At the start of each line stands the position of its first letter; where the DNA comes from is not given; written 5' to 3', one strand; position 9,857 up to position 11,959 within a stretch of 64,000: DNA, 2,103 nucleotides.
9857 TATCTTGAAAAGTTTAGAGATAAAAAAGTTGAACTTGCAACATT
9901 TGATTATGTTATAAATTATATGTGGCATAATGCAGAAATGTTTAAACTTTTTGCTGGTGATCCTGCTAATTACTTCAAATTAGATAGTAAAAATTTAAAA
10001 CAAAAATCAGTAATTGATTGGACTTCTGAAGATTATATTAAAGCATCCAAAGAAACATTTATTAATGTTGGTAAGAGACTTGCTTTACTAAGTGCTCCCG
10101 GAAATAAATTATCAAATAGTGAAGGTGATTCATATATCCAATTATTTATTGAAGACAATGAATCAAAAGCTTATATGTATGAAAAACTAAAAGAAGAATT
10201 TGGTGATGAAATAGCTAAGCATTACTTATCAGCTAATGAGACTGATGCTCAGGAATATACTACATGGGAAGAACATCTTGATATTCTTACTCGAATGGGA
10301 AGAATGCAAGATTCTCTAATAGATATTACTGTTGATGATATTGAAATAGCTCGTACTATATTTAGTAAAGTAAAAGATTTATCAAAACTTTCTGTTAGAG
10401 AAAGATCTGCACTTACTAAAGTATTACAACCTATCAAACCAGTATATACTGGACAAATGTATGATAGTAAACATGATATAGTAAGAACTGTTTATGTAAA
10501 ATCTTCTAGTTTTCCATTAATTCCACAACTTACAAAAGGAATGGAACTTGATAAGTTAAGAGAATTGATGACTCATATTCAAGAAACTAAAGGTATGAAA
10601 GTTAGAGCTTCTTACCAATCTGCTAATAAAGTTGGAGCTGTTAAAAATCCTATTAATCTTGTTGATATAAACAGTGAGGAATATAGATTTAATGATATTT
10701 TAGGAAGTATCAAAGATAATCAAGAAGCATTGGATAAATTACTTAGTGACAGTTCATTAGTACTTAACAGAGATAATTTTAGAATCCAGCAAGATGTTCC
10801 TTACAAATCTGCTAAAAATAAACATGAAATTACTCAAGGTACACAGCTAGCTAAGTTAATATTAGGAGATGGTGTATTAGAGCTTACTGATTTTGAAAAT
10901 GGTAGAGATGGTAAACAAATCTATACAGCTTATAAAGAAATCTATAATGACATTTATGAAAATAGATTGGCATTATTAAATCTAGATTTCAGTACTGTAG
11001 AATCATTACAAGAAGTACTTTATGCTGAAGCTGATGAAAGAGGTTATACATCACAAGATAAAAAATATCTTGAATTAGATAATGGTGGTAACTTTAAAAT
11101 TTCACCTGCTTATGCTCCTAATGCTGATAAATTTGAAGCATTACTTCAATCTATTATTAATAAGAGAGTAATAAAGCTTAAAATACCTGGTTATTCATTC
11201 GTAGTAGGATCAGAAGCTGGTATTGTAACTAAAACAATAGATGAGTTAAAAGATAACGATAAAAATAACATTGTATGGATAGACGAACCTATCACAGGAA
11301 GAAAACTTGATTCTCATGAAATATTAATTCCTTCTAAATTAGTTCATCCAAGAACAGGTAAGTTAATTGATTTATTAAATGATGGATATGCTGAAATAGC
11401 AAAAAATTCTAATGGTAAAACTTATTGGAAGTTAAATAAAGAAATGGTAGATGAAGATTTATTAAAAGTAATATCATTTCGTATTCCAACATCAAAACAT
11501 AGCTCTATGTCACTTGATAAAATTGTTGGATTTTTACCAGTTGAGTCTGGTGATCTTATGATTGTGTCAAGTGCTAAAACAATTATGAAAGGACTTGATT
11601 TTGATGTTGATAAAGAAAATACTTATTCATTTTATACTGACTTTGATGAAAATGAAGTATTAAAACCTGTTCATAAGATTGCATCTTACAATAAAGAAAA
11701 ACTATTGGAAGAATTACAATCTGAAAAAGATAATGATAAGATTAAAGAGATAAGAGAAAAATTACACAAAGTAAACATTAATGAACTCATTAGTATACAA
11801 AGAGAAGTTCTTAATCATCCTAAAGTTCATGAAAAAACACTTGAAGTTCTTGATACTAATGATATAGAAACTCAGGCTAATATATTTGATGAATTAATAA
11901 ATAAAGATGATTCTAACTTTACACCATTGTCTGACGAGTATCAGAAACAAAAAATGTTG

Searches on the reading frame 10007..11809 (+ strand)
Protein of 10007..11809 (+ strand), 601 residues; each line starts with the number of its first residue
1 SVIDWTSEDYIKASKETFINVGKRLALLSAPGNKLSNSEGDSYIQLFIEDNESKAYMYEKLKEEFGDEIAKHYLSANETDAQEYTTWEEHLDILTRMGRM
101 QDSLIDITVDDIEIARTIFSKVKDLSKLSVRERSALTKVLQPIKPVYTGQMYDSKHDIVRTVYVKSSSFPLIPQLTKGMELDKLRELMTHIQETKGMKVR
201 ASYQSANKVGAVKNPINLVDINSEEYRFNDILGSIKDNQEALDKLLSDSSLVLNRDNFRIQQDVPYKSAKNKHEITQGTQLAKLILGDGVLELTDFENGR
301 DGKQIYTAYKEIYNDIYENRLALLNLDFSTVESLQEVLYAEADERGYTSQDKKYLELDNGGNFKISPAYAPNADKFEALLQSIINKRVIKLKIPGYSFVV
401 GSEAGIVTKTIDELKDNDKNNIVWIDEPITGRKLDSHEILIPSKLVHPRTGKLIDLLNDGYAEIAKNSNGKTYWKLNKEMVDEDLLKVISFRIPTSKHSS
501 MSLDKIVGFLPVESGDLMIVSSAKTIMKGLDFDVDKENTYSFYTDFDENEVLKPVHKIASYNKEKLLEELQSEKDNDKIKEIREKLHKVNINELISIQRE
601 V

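Call 68: search_dna_similar(query=window:10007-11809:+, collection=phages, mode=protein, max_rows=12)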
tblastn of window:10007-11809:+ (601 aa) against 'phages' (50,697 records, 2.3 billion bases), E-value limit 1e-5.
Records with a match: 97; places in all: 97; records where one place covers at least 80% of the query: 38.
Best place of each record, by identity: <60% 97.
By first word of the organism name: Bacteroides 30; Flavobacterium 29; uncultured 21; CrAssphage 7; Bacteriophage 3; Cellulophaga 2; IAS 2; Kehishuvirus 1; crAssphage 1; bajarodcaudo 1.
By host as written in the record: - 32; Bacteroides intestinalis DSM 108646 25; Flavobacterium psychrophilum 950106-1/1 12; Flavobacterium psychrophilum strain FPS-D10 3; Flavobacterium psychrophilum 020612-2/1 3; Homo sapiens 3; Flavobacterium psychrophilum FPS-D15 2; Flavobacterium psychrophilum FPS-D10 2; and 11 more.
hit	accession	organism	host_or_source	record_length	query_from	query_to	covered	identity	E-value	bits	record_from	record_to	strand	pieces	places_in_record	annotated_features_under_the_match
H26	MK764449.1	Flavobacterium phage FPSV-S29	Flavobacterium psychrophilum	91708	10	540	88%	35.1%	3e-81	285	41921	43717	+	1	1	structural protein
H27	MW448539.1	Flavobacterium phage FPSV-D24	Flavobacterium psychrophilum strain ...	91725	10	540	88%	35.1%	3e-81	285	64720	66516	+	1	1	record has no annotation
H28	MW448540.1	Flavobacterium phage FPSV-D25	Flavobacterium psychrophilum strain ...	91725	10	540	88%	35.1%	3e-81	285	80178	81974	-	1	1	record has no annotation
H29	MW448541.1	Flavobacterium phage FPSV-D27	Flavobacterium psychrophilum strain ...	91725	10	540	88%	35.1%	3e-81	285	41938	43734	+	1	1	record has no annotation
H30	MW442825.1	Flavobacterium phage FPSV-D5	Flavobacterium psychrophilum FPS-D15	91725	10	540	88%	35.1%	3e-81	285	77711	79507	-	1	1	record has no annotation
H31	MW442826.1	Flavobacterium phage FPSV-D9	Flavobacterium psychrophilum FPS-D15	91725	10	540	88%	35.1%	3e-81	285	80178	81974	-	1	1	record has no annotation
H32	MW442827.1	Flavobacterium phage FPSV-D12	Flavobacterium psychrophilum FPS-D2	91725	10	540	88%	35.1%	3e-81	285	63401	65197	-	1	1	record has no annotation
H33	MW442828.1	Flavobacterium phage FPSV-D13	Flavobacterium psychrophilum FPS-D10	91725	10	540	88%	35.1%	3e-81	285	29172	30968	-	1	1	record has no annotation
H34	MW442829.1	Flavobacterium phage FPSV-D16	Flavobacterium psychrophilum FPS-D10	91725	10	540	88%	35.1%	3e-81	285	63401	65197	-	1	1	record has no annotation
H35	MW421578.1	Flavobacterium phage FPSV-D41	Flavobacterium psychrophilum strain ...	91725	10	540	88%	35.1%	3e-81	285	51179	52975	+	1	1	record has no annotation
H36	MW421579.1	Flavobacterium phage FPSV-D1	Flavobacterium psychrophilum strain ...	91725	10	540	88%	35.1%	3e-81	285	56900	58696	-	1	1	record has no annotation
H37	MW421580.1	Flavobacterium phage FPSV-D7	Flavobacterium psychrophilum strain ...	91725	10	540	88%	35.1%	3e-81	285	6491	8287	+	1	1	record has no annotation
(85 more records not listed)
